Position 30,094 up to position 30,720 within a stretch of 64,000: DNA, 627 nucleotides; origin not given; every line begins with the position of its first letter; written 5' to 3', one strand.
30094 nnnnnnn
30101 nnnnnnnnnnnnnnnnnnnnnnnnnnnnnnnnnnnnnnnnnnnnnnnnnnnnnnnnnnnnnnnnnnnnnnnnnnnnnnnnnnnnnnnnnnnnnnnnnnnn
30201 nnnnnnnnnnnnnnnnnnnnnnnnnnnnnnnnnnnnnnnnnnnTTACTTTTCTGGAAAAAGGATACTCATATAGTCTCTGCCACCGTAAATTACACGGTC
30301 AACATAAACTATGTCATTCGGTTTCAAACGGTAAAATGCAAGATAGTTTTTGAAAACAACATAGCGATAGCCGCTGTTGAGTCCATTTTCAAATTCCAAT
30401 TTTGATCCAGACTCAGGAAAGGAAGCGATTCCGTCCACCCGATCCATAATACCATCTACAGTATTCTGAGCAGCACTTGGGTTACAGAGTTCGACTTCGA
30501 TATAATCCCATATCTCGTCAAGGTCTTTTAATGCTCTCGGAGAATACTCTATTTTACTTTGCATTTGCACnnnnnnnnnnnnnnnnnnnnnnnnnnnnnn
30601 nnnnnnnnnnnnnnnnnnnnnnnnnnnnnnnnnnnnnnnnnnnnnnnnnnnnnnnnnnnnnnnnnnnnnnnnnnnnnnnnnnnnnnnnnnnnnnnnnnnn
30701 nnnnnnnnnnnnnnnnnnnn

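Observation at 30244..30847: Phd/YefM–RelE/ParE toxin-antitoxin pair inserted between the tape measure and tail-chaperone genes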

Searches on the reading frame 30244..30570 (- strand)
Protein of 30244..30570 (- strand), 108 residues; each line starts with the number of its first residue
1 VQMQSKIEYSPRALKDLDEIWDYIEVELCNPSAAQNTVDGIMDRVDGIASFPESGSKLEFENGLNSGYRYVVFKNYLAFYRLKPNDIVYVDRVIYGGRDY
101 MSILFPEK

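Call 3: search_protein_families(library=pfam, proteins=[window:30244-30570:-], max_evalue=0.01)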
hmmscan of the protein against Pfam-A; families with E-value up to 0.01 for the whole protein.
window:30244-30570:- (108 aa): 1 family
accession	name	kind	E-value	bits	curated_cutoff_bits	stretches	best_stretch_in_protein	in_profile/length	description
PF05016.21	ParE_toxin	-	1.3e-16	61.4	23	1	7-100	1-89/89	ParE toxin of type II toxin-antitoxin system, parDE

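Call 4: search_protein_families(library=ncbifam, proteins=[window:30244-30570:-], max_evalue=0.01)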
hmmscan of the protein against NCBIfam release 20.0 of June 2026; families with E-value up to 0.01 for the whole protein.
window:30244-30570:- (108 aa): 1 family
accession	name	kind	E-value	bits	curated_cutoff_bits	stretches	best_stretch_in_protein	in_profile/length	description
TIGR02385.1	RelE_StbE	subfamily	0.00016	22.1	27.9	1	6-96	1-82/88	type II toxin-antitoxin system mRNA interferase toxin, RelE/StbE family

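Call 17: search_solved_structures(query=window:30244-30570:-, max_evalue=1, show_alignments=3)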
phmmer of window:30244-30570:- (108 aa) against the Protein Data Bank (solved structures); distinct sequences matched with E-value up to 1: 7.
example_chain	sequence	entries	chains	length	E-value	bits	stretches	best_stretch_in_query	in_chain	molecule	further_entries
6x0a_A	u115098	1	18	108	8.4e-09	38.4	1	8-102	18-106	Plasmid stabilization system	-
3kxe_A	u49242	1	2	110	0.0014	21.7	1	9-84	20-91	Toxin protein parE-1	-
7etr_C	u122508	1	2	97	0.013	18.5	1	6-81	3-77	Toxin module of toxin-antitoxin system RelE/StbE family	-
8c24_A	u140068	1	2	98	0.026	17.6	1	4-97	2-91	Toxin ParE1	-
6ax6_A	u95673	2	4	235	0.18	14.9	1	43-81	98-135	Procollagen lysyl hydroxylase and glycosyltransferase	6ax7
9nev_A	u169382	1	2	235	0.18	14.9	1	43-81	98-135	Procollagen lysyl hydroxylase and glycosyltransferase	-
6xrw_A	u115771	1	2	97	0.7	13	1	6-57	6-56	Plasmid stabilisation system protein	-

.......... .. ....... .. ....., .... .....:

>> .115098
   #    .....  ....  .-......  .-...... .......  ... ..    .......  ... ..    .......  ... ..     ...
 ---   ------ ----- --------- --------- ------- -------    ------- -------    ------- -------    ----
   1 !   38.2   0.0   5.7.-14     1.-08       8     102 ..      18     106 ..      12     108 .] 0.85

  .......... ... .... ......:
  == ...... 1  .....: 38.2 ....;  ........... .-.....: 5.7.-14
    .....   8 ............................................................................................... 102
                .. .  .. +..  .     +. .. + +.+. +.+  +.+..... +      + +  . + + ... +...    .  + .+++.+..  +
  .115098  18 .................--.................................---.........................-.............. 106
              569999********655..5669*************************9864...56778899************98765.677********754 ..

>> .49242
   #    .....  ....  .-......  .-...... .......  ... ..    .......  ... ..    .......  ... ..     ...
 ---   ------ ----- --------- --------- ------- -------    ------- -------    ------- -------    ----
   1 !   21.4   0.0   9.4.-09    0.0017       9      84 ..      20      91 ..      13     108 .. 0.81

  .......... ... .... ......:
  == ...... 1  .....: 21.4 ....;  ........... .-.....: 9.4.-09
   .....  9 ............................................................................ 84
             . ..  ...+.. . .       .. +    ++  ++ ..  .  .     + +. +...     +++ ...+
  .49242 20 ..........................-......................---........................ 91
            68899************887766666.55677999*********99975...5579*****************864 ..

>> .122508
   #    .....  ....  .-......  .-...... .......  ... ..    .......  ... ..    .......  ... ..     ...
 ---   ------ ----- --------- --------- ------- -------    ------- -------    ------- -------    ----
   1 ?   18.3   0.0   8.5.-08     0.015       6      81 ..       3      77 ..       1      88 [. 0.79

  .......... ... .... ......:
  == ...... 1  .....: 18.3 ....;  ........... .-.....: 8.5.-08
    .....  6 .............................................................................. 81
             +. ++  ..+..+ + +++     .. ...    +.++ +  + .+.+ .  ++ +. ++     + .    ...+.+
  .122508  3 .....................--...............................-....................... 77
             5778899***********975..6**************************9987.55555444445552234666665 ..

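Call 19: find_related_loci(query=window:30244-30570:-, collection=viral_contigs, flank=3500)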
Query window:30244-30570:- (108 aa) in viral_contigs; peptide patterns used: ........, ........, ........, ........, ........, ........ (x = any residue, [..] = any of these).
11 stretches matched a pattern; 5 encode a relative of the query (tblastn E <= 1e-3); 5 distinct loci.
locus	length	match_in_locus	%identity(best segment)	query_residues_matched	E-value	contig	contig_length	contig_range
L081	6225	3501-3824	99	1-108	3e-71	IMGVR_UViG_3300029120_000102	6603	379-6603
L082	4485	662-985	99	1-108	3e-71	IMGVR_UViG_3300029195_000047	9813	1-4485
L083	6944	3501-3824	99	1-108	3e-71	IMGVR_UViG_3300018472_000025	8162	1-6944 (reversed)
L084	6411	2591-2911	88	1-107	5e-64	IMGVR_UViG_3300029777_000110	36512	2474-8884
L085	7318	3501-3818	89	1-106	8e-64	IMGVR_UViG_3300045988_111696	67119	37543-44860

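Call 20: find_related_loci(query=window:30244-30570:-, collection=genome_contigs, flank=3500)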
Query window:30244-30570:- (108 aa) in genome_contigs; peptide patterns used: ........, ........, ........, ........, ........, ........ (x = any residue, [..] = any of these).
72 stretches matched a pattern; 12 encode a relative of the query (tblastn E <= 1e-3); 12 distinct loci.
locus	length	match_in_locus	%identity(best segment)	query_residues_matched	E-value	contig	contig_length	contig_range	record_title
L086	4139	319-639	87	1-107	1e-63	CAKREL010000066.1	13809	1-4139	MAG: uncultured Eubacterium sp. isolate REFINED_METABAT215_TOP10_CONTIGS_1500_ASSEMBLY_K77_MERGED__Hadza_PheChl_Fiber-Ha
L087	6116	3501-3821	87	1-107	3e-63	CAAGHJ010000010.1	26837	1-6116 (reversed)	MAG TPA_asm: Bacilli bacterium, isolate HGM10819, WGS project CAAGHJ010000000 data, contig: SRS476271_30_k119_55476, who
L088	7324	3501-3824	81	1-108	6e-58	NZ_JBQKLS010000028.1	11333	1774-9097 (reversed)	Oribacterium sp. Sow4_G1_1 contig00028, whole genome shotgun sequence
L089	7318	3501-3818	81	1-106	3e-57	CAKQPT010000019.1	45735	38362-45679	MAG: uncultured Oribacterium sp. isolate REFINED_METABAT215_TOP10_CONTIGS_1500_ASSEMBLY_K77_MERGED__Hadza_MoBio_hadza-I-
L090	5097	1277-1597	75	1-107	4e-56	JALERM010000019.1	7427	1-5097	MAG: Eubacterium sp. isolate SUG269 k141_546216, whole genome shotgun sequence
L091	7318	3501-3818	87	1-106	1e-63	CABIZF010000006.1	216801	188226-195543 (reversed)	Lachnospiraceae bacterium isolate MGYG-HGUT-00092 genome assembly, contig: .20287_6_63.6, whole genome shotgun sequence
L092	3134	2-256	89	22-106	2e-50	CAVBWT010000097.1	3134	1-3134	Lawsonibacter asaccharolyticus isolate H07663-L1_cleanbin_000015 genome assembly, contig: Spades_H07663-L1_contig_16661,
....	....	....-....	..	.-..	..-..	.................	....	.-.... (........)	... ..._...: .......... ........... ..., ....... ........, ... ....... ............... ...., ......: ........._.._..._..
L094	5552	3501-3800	59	4-105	4e-36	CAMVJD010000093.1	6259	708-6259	MAG TPA_asm: uncultured Eubacteriaceae bacterium isolate SRR8387718_bin.21_metaWRAP_v1.3_MAG genome assembly, contig: ER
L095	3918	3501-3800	46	5-105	9e-21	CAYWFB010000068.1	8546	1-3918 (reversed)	MAG TPA_asm: uncultured Eubacteriales bacterium isolate SRP315200_co2_396 genome assembly, contig: NODE_12885_length_854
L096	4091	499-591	74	68-98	7e-10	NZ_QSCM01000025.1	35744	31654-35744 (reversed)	Blautia sp. OF03-15BH OF03-15BH.Scaf25, whole genome shotgun sequence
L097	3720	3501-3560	90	87-106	4e-7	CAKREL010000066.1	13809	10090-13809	MAG: uncultured Eubacterium sp. isolate REFINED_METABAT215_TOP10_CONTIGS_1500_ASSEMBLY_K77_MERGED__Hadza_PheChl_Fiber-Ha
